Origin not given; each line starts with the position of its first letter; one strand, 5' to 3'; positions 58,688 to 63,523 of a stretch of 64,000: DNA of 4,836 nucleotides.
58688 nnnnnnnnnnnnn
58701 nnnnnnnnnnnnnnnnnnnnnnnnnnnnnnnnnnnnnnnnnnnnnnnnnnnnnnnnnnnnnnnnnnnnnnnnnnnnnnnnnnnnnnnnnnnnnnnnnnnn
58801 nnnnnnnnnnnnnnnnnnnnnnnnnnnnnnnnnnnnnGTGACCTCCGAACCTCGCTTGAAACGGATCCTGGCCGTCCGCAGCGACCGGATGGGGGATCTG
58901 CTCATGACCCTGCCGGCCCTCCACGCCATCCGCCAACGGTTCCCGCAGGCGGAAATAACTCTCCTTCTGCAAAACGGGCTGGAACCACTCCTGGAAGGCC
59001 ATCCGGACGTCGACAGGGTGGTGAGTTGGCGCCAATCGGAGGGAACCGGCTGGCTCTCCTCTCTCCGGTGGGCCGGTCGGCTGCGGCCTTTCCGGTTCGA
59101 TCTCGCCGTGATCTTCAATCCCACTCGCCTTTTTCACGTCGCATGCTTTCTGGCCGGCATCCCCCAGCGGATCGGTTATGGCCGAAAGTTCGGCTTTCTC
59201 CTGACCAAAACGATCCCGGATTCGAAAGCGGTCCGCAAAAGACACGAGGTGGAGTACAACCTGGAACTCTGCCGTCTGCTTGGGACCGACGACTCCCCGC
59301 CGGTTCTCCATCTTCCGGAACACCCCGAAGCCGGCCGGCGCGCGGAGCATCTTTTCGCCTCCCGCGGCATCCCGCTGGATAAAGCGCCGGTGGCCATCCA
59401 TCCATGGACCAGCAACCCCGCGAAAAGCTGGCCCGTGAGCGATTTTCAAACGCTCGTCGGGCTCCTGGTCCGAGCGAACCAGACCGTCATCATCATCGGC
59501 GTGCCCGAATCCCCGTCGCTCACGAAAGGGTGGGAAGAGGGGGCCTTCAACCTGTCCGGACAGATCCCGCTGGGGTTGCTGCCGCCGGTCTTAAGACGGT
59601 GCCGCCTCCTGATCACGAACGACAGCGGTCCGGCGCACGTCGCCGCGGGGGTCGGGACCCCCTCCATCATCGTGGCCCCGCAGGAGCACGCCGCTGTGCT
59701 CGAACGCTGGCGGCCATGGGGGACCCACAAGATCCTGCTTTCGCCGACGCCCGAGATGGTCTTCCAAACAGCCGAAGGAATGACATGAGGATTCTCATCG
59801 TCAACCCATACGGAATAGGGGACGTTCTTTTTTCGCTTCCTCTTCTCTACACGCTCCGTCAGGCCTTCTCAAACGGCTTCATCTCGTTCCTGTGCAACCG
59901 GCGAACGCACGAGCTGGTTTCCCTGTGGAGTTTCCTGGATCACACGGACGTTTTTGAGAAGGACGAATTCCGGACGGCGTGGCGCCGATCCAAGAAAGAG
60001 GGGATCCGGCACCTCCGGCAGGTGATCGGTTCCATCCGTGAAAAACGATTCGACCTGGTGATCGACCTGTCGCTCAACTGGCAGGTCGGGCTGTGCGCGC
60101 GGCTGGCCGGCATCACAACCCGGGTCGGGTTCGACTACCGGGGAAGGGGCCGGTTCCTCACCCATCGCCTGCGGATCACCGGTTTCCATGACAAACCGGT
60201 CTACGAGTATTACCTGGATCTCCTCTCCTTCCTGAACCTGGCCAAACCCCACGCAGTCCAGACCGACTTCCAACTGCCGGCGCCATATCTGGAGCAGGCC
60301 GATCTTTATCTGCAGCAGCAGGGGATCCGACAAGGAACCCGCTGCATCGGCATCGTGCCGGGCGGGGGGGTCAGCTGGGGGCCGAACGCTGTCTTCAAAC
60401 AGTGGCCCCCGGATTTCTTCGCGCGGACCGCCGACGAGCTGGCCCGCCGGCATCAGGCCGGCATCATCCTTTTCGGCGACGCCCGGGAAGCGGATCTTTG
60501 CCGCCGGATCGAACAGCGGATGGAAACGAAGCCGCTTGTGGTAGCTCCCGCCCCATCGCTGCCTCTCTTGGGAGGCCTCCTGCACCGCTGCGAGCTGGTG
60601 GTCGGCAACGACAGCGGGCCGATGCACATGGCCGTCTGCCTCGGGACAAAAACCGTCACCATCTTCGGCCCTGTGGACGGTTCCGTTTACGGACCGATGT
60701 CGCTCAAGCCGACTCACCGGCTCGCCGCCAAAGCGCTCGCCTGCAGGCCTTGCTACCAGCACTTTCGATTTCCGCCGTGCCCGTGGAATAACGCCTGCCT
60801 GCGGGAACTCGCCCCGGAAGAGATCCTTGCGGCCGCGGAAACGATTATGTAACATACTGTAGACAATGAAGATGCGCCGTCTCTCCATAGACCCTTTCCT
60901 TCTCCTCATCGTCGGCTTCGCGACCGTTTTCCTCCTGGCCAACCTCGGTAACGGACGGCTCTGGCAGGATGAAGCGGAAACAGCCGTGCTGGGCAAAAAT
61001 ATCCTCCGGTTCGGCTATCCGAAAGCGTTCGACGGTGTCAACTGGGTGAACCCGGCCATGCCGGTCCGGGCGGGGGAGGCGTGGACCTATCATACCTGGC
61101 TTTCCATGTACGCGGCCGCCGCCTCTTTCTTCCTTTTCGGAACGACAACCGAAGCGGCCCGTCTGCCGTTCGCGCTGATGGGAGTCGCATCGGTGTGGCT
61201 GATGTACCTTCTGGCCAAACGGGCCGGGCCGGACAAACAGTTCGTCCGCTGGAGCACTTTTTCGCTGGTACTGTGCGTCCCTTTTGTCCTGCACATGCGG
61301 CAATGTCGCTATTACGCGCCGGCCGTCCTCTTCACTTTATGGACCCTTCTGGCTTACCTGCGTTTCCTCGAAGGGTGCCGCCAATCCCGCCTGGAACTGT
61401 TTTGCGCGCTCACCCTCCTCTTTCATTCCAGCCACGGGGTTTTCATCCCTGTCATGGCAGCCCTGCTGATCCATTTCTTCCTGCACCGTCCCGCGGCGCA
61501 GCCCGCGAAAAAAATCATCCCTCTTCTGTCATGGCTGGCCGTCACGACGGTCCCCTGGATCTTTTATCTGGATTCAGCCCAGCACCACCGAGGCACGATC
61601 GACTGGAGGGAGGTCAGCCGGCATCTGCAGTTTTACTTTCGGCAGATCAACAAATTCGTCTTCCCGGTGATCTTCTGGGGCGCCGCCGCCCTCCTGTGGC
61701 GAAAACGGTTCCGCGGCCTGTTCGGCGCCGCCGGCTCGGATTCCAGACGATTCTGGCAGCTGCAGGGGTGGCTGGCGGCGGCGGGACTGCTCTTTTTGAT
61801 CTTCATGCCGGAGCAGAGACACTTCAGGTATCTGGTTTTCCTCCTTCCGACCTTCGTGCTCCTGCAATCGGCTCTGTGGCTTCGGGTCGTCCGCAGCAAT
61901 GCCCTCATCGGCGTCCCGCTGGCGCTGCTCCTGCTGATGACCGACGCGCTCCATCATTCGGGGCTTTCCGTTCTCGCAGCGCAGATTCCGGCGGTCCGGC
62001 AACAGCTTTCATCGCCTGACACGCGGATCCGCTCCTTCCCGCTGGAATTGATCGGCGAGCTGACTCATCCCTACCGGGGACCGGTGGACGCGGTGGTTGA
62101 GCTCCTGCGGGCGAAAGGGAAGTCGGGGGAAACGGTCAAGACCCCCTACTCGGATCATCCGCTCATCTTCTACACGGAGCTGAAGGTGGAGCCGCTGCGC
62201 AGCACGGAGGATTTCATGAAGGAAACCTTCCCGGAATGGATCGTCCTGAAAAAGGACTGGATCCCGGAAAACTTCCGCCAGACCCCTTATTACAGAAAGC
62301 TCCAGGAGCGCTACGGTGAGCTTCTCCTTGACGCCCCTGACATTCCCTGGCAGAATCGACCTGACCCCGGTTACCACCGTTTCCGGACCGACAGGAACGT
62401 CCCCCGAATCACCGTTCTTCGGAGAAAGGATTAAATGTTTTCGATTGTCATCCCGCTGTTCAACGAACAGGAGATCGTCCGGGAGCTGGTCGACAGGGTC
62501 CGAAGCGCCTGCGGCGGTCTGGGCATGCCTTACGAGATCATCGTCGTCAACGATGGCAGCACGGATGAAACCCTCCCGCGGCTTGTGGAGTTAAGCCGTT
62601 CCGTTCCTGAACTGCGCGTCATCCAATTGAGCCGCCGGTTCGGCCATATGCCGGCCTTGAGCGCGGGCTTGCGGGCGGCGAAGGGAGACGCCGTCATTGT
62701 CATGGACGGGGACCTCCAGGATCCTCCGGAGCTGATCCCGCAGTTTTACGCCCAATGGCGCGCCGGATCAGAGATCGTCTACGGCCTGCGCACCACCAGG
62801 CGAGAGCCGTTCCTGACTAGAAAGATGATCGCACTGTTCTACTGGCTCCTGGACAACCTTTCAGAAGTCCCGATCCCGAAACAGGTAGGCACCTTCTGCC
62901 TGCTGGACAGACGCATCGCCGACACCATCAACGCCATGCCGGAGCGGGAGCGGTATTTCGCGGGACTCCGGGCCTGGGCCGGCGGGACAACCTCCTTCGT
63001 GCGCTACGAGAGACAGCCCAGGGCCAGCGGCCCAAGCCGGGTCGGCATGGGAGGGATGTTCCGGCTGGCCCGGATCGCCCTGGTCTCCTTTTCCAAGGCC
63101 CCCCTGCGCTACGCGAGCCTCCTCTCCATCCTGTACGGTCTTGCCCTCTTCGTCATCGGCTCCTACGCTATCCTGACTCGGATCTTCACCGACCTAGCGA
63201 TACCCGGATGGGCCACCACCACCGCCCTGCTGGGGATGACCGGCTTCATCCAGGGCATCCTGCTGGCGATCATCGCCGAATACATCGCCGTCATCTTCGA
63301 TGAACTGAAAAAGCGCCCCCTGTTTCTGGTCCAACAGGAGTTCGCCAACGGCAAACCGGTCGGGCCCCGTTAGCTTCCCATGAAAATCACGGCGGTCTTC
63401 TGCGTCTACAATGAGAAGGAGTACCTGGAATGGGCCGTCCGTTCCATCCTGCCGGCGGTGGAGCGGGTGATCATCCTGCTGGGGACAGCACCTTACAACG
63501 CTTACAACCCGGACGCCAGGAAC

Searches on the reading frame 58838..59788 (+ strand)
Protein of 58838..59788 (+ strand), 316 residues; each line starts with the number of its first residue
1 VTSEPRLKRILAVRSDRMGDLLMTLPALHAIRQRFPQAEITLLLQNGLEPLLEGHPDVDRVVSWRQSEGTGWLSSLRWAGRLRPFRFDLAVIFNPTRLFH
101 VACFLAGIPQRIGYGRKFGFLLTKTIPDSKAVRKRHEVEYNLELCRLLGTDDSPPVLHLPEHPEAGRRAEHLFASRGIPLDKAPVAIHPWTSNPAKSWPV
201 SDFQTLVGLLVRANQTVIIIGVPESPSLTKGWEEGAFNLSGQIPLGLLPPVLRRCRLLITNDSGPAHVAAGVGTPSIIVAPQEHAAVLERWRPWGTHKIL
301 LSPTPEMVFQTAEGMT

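Call 57: search_protein_families(library=pfam, proteins=[window:58838-59788:+], max_evalue=0.00001)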
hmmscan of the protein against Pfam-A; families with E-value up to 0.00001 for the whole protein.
window:58838-59788:+ (316 aa): 1 family
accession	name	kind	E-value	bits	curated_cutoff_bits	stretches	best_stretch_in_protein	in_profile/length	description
PF01075.23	Glyco_transf_9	-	4.9e-20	72.3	22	1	81-279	7-208/247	Glycosyltransferase family 9 (heptosyltransferase)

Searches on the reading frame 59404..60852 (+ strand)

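Call 57: search_protein_families(library=pfam, proteins=[window:59404-60852:+], max_evalue=0.00001)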
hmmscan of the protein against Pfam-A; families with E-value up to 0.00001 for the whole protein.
window:59404-60852:+ (482 aa): 1 family
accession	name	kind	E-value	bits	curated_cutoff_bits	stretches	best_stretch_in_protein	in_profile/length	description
PF01075.23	Glyco_transf_9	-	9.8e-28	97.5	22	1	207-448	4-234/247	Glycosyltransferase family 9 (heptosyltransferase)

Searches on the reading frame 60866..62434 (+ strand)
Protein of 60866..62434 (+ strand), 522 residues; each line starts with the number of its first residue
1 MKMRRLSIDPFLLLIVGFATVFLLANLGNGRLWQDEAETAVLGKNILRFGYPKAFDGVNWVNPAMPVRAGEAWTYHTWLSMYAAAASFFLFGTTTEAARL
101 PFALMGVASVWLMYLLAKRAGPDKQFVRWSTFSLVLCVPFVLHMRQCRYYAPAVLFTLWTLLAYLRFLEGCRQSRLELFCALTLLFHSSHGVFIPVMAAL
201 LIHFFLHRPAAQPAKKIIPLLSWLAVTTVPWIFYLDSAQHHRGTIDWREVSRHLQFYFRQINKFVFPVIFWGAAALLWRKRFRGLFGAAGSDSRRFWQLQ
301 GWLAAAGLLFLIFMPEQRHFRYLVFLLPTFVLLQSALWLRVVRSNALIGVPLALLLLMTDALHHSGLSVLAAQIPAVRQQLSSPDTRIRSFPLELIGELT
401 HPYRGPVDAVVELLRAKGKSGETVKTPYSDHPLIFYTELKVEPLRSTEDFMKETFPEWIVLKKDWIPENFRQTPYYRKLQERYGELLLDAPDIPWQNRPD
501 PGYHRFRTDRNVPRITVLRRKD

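Call 57: search_protein_families(library=pfam, proteins=[window:60866-62434:+], max_evalue=0.00001)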
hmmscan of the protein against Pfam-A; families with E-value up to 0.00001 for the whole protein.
window:60866-62434:+ (522 aa): 1 family
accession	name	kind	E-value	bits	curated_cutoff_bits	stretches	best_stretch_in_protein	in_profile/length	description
PF13231.12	PMT_2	-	1.6e-06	28.9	26.1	1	76-226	2-151/160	Dolichyl-phosphate-mannose-protein mannosyltransferase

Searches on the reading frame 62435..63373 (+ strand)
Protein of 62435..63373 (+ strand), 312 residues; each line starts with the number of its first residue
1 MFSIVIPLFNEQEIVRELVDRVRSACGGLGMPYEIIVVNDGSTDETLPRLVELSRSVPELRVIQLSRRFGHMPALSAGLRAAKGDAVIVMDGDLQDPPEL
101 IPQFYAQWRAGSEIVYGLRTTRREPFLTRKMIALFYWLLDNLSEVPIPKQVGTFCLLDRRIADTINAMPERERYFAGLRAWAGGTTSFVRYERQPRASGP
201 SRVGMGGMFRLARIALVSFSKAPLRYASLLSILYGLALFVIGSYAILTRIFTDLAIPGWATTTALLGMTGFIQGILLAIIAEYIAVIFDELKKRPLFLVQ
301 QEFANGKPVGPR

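Call 57: search_protein_families(library=pfam, proteins=[window:62435-63373:+], max_evalue=0.00001)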
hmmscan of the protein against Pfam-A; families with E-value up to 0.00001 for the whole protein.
window:62435-63373:+ (312 aa): 2 families
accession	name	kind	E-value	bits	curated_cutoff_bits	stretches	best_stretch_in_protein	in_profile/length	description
PF00535.33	Glycos_transf_2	-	1.3e-28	100.5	23.3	1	3-162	1-164/168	Glycosyl transferase family 2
PF13641.12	Glyco_tranf_2_3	-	2.8e-08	34.5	27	1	2-103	3-106/230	Glycosyltransferase like family 2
